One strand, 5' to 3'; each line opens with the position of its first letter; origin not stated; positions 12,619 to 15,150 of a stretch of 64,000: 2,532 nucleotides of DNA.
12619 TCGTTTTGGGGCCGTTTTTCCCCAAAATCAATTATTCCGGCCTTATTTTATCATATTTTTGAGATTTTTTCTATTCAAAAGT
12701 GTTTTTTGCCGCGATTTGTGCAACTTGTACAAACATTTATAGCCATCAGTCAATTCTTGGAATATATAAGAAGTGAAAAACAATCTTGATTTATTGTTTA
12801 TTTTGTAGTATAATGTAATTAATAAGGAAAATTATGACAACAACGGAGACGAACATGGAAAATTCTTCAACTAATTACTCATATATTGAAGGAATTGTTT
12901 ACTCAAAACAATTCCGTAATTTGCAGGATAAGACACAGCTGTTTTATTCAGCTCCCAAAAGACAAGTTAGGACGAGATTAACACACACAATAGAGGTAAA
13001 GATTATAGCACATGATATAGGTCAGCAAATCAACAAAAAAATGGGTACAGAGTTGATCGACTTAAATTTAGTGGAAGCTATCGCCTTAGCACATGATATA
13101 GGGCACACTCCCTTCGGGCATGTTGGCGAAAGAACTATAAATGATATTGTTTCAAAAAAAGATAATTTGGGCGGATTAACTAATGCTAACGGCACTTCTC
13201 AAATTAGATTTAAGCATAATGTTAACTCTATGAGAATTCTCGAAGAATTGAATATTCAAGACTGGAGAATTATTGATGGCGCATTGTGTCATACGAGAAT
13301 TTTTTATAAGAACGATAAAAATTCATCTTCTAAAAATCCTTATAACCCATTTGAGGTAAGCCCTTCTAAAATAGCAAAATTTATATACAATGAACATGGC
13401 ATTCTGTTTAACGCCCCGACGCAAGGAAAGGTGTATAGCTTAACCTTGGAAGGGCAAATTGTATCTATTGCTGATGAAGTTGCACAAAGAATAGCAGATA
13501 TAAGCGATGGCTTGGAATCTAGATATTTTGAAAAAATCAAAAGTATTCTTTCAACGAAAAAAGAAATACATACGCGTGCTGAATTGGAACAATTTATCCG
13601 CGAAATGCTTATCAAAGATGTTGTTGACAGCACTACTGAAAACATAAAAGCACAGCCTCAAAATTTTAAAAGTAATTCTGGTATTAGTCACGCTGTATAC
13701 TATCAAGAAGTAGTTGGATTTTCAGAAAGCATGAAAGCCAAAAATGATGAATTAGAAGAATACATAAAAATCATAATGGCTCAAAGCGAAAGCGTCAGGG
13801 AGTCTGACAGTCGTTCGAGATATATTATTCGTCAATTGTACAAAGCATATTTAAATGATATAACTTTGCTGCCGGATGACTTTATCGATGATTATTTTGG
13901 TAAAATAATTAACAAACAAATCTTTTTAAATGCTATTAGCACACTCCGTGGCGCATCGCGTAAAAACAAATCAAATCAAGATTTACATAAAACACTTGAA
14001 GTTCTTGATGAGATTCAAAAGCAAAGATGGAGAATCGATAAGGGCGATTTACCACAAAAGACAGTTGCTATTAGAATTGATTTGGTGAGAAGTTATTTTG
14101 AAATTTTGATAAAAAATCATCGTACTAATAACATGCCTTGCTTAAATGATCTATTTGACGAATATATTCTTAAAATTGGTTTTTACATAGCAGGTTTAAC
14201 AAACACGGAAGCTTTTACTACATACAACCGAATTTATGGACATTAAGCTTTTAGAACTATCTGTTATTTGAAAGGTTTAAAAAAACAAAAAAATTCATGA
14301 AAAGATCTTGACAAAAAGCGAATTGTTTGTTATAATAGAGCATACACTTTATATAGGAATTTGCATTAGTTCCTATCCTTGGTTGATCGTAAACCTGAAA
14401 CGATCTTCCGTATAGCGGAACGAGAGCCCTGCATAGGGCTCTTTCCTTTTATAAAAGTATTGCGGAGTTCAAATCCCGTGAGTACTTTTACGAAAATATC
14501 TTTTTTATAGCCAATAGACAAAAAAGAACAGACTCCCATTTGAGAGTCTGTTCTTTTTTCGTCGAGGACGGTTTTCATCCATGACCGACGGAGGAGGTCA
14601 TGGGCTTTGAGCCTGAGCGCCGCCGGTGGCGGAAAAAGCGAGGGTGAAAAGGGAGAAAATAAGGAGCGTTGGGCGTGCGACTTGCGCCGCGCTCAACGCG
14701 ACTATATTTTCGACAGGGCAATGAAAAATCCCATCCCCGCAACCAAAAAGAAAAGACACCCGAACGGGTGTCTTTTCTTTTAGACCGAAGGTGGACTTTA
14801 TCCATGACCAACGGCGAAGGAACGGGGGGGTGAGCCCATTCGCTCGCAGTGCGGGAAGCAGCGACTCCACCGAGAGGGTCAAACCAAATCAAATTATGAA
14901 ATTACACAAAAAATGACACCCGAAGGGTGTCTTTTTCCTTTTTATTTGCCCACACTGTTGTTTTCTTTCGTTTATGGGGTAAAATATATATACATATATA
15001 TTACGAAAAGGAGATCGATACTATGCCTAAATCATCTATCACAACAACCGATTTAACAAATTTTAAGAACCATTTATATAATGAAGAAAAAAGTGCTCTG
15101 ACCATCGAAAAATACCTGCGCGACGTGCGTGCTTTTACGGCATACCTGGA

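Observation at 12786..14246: Stand-alone dGTPase-like HD gene on an AT-rich islet between a transposase and a recombinase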

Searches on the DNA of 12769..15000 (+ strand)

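Call 28: search_rna_families(source=window, start=14200, end=15000, threshold=evalue, max_evalue=10, show_alignments=2)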
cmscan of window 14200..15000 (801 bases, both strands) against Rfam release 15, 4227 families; matches with E-value up to 10: 32.
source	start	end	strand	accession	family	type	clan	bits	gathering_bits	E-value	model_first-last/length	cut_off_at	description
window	14517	14562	-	RF00143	mir-6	Gene; miRNA;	CL00083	27.4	58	0.014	1-74/74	no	mir-6 microRNA precursor family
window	14728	14795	-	RF04136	MIR1862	Gene; miRNA;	-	25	84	0.02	1-90/90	no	MIR1862 microRNA precursor family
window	14878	14936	+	RF02844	RefA9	Gene; antisense;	-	23.5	49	0.4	1-64/64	no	Enterococcus sRNA A9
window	14746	14945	-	RF01808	MicX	Gene; sRNA;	-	23.1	75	0.0088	1-194/194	no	MicX Vibrio cholerae sRNA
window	14483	14562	+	RF02074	STnc240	Gene; sRNA;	-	23.1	55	0.77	1-77/77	no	Enterobacterial sRNA STnc240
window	14521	14558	-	RF03623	mir-1252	Gene; miRNA;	-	22.8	70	0.34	1-65/65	no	mir-1252 microRNA precursor family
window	14720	14781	+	RF01859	Phe_leader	Cis-reg; leader;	-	22.7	55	0.3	1-125/125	no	Phenylalanine leader peptide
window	14748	14812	-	RF02495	ohsC_RNA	Gene; antitoxin;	-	22.5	50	0.77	1-77/77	no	Oppression of Hydrophobic ORF by sRNA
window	14493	14559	+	RF01459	rliE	Gene; sRNA;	-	22.3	90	0.33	114-182/222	no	Listeria sRNA rliE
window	14465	14560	+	RF02397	sau-5971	Gene; sRNA;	-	22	90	0.24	1-96/96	no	Staphylococcus sRNA sau-5971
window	14521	14558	+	RF03623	mir-1252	Gene; miRNA;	-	21.4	70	0.71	1-65/65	no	mir-1252 microRNA precursor family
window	14741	14786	-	RF00143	mir-6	Gene; miRNA;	CL00083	21.3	58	0.45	1-74/74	no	mir-6 microRNA precursor family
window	14517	14590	-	RF02074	STnc240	Gene; sRNA;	-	21.1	55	2.1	1-77/77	no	Enterobacterial sRNA STnc240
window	14517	14563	-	RF03940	MIR9563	Gene; miRNA;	-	20.7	90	0.37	1-127/127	no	MIR9563 microRNA precursor family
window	14900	14999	-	RF02029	sraA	Gene; sRNA;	-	20.3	56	2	1-95/95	no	sraA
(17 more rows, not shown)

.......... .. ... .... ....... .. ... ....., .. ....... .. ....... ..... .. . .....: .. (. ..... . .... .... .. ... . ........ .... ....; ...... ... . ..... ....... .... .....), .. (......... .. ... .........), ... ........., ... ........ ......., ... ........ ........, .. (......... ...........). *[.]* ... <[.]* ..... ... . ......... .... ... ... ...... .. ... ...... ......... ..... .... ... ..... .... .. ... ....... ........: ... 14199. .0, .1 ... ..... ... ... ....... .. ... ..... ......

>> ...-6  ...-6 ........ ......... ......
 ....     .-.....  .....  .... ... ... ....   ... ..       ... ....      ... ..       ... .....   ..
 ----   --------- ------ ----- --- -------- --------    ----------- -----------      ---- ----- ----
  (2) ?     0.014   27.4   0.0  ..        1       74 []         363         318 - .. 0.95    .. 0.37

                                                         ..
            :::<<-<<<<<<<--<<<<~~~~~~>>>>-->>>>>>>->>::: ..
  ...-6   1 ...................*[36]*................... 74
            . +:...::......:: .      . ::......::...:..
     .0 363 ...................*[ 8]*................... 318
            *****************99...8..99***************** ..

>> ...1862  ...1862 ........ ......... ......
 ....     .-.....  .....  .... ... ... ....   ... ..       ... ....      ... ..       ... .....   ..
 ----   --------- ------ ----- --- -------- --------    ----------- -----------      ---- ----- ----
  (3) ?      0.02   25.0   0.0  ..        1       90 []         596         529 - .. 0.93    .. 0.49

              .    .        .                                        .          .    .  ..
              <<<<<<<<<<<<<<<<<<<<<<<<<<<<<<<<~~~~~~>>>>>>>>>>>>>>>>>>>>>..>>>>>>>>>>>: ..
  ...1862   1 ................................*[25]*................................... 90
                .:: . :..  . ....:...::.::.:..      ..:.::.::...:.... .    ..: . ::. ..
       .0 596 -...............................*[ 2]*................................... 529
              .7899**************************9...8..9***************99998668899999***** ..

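Call 45: build_rna_model(alignment_id=A5, structure=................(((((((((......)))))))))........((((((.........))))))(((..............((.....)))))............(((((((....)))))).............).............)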
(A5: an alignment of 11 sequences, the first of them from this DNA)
Model R1 built from alignment A5 (11 sequences, 154 columns); structure: as given.
model positions 116; base pairs 27; branch points 3; effective number of sequences 1.8; information 0.59 bits per position. Calibrated on 0.2 Mb of random sequence (short: E-values are rough).
structure used (alignment columns):
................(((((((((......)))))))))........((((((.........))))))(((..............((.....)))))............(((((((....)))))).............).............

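Call 47: search_with_rna_model(model_id=R1, sources=[window, L081, L082, L083, L084, L085, L086, L087, L088, L089, L090, L091, L092, L093, L094, L095, L096, L097, L098, L099, L100, L101, L102, L103, L104, L105, L106, L107, L108, L109, L110, L111, L112, L113, L114, L115, L116, L117, L118, L119, L120, L121, L122, L123, L124, L125, L126, L127, L128, L129, L130, L131, L132, L133, L134, L135, L136, L137, L138, L139, L140, L141, L142, L143, L144, L145, L146, L147, L148, L149, L150, L151, L152, L153, L154, L155, L156, L157, L158, L159, L160, L161, L162, L163, L164, L165, L166, L167, L168, L169, L170, L171, L172, L173, L174, L175, L176, L177, L178, L179], max_evalue=1)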
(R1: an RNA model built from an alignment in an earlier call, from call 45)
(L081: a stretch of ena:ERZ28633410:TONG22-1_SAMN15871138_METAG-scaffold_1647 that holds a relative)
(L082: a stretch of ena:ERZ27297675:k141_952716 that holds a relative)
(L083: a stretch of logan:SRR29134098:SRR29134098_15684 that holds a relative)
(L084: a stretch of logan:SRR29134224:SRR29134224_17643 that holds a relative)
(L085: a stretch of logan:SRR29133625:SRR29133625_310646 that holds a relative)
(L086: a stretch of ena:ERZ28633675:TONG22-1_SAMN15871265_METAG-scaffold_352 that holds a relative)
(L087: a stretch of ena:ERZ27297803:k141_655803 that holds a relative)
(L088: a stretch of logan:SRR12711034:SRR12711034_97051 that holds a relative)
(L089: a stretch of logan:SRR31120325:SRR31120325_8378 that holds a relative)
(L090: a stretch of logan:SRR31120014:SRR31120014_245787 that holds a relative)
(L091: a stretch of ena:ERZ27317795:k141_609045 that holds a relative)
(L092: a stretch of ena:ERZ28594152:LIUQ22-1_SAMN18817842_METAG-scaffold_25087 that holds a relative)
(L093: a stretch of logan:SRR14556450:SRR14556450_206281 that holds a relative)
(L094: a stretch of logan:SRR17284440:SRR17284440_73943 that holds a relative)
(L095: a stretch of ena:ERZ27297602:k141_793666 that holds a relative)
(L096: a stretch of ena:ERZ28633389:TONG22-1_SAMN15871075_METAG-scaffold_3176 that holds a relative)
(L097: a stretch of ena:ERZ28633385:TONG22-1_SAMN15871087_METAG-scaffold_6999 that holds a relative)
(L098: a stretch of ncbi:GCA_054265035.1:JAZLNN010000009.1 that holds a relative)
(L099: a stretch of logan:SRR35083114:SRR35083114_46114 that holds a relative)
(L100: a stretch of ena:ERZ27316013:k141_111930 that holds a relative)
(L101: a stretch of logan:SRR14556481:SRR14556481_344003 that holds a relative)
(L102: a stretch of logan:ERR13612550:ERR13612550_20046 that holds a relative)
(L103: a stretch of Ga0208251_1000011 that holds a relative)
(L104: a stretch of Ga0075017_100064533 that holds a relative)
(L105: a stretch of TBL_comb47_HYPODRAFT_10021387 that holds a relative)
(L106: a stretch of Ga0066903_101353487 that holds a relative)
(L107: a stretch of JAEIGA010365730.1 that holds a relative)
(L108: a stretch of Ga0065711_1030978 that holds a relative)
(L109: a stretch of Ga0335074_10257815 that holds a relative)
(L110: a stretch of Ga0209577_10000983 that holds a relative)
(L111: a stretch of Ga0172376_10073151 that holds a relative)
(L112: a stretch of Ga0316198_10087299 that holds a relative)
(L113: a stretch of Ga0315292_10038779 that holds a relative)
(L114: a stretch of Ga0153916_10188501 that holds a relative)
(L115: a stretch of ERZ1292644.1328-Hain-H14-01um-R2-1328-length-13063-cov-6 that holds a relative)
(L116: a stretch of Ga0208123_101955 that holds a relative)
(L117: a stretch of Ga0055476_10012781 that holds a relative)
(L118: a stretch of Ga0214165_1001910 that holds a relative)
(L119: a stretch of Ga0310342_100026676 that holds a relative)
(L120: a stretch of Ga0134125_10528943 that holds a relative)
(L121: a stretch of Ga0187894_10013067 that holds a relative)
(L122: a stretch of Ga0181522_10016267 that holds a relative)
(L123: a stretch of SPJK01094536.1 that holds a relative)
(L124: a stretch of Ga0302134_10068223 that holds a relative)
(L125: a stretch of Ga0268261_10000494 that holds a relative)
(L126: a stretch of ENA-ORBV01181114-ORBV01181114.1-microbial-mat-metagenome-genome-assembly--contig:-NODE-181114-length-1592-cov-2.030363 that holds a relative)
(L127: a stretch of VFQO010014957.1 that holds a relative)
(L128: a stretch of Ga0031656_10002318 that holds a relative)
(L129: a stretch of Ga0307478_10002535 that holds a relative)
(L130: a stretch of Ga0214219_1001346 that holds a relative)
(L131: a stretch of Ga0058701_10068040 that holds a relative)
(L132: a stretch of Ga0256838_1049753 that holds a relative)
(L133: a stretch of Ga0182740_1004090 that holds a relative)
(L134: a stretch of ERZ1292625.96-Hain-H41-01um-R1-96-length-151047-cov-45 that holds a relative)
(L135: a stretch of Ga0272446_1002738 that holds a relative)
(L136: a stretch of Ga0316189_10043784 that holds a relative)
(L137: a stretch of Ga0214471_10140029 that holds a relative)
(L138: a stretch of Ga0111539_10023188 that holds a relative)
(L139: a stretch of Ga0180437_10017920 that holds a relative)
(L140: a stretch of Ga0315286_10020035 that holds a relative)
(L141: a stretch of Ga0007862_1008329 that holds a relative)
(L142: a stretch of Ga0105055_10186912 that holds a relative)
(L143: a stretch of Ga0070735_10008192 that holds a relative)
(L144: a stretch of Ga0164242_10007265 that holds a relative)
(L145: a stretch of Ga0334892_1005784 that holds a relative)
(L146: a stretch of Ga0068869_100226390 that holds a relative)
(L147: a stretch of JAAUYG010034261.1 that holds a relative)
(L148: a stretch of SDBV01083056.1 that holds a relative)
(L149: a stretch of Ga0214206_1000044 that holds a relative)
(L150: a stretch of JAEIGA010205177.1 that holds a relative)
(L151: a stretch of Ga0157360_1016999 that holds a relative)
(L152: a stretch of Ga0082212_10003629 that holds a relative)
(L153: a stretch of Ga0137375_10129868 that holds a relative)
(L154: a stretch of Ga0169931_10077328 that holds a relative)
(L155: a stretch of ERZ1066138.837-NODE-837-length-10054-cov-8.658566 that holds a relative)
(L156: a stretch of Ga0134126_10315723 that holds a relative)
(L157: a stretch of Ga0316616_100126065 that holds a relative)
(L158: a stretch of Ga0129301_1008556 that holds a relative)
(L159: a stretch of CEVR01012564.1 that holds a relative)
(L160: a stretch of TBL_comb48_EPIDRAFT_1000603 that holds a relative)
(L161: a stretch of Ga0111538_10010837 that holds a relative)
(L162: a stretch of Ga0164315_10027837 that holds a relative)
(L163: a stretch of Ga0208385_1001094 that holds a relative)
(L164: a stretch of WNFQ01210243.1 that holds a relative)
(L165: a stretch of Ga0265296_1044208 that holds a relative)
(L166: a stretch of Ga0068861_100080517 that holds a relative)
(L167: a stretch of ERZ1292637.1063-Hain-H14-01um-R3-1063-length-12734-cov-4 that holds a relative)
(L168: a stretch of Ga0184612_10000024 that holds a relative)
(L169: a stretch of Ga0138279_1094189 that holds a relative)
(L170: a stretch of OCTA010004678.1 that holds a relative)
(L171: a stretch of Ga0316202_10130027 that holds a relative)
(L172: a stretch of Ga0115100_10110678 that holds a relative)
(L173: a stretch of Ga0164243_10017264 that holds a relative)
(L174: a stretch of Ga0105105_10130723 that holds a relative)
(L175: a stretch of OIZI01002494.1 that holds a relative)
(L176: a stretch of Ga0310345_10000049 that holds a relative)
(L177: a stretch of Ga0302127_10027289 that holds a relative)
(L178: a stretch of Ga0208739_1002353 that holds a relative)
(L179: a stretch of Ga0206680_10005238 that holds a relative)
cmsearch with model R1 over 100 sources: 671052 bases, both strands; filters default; matches with E-value up to 1: 51.
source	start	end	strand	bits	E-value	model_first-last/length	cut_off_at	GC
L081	2324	2440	+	128.7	4.3e-37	1-116/116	no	0.43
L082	2441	2557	+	128.7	4.3e-37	1-116/116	no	0.43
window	14338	14454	+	127.1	1.4e-36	1-116/116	no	0.41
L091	2082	2197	+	125.8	3.6e-36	1-116/116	no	0.36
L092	2478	2593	+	125.8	3.6e-36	1-116/116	no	0.36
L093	1612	1727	+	125.8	3.6e-36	1-116/116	no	0.36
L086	4375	4490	+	118.1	9.6e-34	1-116/116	no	0.47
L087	9054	9169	+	118.1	9.6e-34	1-116/116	no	0.47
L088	2068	2183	+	118.1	9.6e-34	1-116/116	no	0.47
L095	2061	2175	+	115.9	4.8e-33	1-116/116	no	0.45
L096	9536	9650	+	115.9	4.8e-33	1-116/116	no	0.45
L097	2033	2147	+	115.9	4.8e-33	1-116/116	no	0.45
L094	9455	9569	+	115.7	5.6e-33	1-116/116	no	0.39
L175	460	574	-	115.2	8.1e-33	1-116/116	no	0.43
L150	1483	1597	-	111.5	1.2e-31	1-116/116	no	0.45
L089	6130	6255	+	102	1.2e-28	1-116/116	no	0.4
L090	2206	2331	+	102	1.2e-28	1-116/116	no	0.4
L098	5438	5561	+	100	4.9e-28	1-116/116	no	0.33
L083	11469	11588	+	98.5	1.5e-27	1-116/116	no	0.45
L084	7997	8116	+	98.5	1.5e-27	1-116/116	no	0.45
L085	1719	1838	+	98.5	1.5e-27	1-116/116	no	0.45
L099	3344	3472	+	94.3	3e-26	1-116/116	no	0.42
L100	9503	9631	+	94.3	3e-26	1-116/116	no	0.42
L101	7331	7459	+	94.3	3e-26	1-116/116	no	0.42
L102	8568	8690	+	89.7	8.9e-25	1-116/116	no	0.33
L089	6212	6313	-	22.7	0.0012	1-116/116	no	0.33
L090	2288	2389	-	22.7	0.0012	1-116/116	no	0.33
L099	3429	3511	-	22.7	0.0012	1-116/116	no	0.4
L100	9588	9670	-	22.7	0.0012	1-116/116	no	0.4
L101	7416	7498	-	22.7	0.0012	1-116/116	no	0.4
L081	2397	2532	-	22.1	0.0018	1-116/116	no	0.32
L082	2514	2649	-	22.1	0.0018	1-116/116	no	0.32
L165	903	927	+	20.7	0.0051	43-67/116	no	0.6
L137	1408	1432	-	18.2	0.031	43-67/116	no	0.56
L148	2934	2961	+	17.3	0.058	40-67/116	no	0.61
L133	2764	2791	-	17.2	0.062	40-67/116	no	0.64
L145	918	1043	+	17.1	0.067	1-116/116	no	0.5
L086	4447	4565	-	16.9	0.08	1-116/116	no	0.4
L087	9126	9244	-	16.9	0.08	1-116/116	no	0.4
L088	2140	2258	-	16.9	0.08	1-116/116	no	0.4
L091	2154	2237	-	15.8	0.17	1-116/116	no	0.31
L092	2550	2633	-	15.8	0.17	1-116/116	no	0.31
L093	1684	1767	-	15.8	0.17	1-116/116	no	0.31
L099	7046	7185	+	15.2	0.26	1-116/116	no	0.39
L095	2132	2204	-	15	0.31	1-116/116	no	0.37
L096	9607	9679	-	15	0.31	1-116/116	no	0.37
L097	2104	2176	-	15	0.31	1-116/116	no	0.37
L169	908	932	+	14.8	0.35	43-67/116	no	0.4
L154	572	597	-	14.3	0.52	42-67/116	no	0.42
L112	783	808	+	13.5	0.92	42-67/116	no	0.54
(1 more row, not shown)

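Call 48: search_with_rna_model(model_id=R1, sources=[L180, L181, L182, L183, L184, L185, L186, L187, L188, L189, L190, L191, L192, L193, L194, L195, L196, L197, L198, L199, L200, L201, L202, L203, L204, L205, L001, L002, L003, L004, L005, L006, L007, L008, L009, L010, L011, L012, L013, L014, L015, L016, L017, L018, L019, L020, L021, L022, L023, L024, L025, L026, L027, L028, L029, L030, L031, L032, L033, L034, L035, L036, L037, L038, L039, L040, L041, L042, L043, L044, L045, L046, L047, L048, L049, L050, L051, L052, L053, L054, L055, L056, L057, L058, L059, L060, L061, L062, L063, L064, L065, L066, L067, L068, L069, L070, L071, L072, L073, L074], max_evalue=1)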
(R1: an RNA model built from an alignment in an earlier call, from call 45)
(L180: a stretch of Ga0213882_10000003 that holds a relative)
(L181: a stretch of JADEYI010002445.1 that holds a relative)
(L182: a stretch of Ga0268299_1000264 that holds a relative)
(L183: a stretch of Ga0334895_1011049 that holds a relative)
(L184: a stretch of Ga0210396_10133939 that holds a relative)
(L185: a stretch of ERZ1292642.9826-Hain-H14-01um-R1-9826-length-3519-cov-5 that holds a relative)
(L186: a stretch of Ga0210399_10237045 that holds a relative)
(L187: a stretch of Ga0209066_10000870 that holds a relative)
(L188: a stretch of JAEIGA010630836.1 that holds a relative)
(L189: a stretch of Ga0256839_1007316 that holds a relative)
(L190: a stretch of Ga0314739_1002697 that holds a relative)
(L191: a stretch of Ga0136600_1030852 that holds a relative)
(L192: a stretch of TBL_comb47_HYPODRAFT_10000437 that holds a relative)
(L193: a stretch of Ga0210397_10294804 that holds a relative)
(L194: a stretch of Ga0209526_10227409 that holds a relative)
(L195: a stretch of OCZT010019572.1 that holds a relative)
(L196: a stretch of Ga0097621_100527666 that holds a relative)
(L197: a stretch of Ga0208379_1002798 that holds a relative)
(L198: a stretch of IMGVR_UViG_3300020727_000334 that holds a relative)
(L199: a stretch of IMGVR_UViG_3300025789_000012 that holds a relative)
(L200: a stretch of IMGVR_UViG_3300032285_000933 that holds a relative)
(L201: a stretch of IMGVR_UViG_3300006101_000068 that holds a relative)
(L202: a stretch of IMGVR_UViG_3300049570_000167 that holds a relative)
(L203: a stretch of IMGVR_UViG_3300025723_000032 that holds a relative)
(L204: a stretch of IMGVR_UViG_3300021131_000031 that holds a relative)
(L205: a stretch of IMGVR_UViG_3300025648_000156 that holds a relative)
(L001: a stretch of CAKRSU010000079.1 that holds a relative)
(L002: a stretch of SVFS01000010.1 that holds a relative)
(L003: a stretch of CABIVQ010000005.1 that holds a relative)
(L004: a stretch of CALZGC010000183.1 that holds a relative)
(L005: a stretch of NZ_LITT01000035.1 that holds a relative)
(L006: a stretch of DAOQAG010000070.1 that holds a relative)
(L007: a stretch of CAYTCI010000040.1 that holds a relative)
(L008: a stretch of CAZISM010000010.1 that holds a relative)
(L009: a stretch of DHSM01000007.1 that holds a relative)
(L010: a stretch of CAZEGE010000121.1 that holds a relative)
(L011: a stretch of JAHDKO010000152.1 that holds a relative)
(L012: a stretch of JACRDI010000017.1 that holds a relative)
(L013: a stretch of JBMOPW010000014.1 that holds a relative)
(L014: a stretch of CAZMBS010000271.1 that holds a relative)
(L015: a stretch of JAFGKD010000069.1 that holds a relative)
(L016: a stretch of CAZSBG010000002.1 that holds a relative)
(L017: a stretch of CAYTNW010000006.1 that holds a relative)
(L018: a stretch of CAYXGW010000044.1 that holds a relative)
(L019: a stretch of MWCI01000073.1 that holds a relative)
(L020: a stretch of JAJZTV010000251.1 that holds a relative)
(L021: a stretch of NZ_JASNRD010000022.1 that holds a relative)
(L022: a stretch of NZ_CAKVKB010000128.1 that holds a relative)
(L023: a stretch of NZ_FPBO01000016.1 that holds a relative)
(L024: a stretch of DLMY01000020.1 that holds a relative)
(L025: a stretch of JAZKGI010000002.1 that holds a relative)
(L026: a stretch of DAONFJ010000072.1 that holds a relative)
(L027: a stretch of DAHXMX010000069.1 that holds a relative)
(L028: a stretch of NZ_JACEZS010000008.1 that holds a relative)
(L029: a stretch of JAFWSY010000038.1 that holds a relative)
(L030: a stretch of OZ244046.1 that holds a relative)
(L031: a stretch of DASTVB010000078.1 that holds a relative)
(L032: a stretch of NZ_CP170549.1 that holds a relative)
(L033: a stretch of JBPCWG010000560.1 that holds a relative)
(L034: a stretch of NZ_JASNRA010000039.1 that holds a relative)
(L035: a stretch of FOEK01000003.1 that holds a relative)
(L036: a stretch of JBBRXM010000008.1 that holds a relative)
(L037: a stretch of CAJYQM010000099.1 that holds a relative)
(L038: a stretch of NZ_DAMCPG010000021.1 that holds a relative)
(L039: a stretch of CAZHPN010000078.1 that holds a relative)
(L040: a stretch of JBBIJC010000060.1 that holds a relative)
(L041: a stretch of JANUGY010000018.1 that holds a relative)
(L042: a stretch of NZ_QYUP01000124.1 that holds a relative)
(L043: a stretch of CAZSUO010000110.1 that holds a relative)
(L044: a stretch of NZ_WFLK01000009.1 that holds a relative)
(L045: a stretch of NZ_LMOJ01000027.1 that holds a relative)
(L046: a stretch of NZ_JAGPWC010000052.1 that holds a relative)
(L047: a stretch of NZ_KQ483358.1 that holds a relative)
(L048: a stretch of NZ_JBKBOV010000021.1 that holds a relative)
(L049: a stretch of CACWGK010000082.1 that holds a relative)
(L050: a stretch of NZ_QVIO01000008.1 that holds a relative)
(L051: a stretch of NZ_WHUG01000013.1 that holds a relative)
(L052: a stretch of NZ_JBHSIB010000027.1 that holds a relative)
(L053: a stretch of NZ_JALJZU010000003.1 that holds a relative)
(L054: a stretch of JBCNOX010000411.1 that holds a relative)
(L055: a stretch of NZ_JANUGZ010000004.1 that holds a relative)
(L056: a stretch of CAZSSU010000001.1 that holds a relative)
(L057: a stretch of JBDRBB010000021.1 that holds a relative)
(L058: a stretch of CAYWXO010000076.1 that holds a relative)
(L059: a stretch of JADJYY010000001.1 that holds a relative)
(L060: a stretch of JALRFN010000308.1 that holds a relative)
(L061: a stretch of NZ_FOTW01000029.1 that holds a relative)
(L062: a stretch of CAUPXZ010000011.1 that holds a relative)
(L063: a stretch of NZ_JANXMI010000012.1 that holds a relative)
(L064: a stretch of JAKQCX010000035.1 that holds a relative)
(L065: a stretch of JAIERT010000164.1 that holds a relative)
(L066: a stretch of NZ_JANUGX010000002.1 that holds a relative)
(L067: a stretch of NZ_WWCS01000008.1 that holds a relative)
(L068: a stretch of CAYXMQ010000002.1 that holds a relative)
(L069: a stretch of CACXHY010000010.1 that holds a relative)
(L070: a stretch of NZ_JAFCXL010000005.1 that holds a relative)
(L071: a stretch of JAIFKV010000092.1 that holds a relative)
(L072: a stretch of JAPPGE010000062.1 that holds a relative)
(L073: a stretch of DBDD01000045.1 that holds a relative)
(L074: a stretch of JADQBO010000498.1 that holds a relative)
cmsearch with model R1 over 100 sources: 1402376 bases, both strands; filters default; matches with E-value up to 1: 5.
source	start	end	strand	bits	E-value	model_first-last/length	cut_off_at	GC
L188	74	188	-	103.1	1.1e-28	1-116/116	no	0.47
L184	378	402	+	18.4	0.056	43-67/116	no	0.56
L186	882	906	+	18.4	0.056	43-67/116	no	0.56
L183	2277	2402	-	17.1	0.14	1-116/116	no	0.5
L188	1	117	+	16.5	0.21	7-116/116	5'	0.48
